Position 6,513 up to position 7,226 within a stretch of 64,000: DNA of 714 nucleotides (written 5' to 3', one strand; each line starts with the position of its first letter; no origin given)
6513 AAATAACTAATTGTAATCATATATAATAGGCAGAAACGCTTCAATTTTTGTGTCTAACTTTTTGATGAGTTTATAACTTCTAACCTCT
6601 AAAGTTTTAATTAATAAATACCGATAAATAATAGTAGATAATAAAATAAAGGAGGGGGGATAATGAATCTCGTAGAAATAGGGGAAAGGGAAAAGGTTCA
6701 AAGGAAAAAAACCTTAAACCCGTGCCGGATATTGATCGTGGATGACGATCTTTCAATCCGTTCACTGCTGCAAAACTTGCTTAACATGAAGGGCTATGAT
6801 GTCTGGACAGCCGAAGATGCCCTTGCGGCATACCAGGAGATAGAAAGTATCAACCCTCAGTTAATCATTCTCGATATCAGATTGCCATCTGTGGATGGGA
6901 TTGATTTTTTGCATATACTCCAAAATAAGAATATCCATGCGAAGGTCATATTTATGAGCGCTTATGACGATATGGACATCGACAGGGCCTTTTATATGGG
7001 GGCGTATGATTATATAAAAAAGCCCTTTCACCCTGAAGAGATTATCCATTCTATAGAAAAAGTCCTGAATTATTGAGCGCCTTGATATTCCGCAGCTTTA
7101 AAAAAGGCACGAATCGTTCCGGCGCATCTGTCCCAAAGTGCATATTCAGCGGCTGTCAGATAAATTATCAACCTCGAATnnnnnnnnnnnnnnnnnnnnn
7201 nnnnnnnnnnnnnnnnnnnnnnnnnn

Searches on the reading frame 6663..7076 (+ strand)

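Call 43: search_protein_families(library=pfam, proteins=[window:6663-7076:+], max_evalue=0.001)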
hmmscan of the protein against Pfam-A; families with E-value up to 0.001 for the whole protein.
window:6663-7076:+ (137 aa): 1 family
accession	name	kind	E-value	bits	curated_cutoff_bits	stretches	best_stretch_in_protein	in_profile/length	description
PF00072.30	Response_reg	-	1.2e-28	100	30.2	1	23-131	1-110/111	Response regulator receiver domain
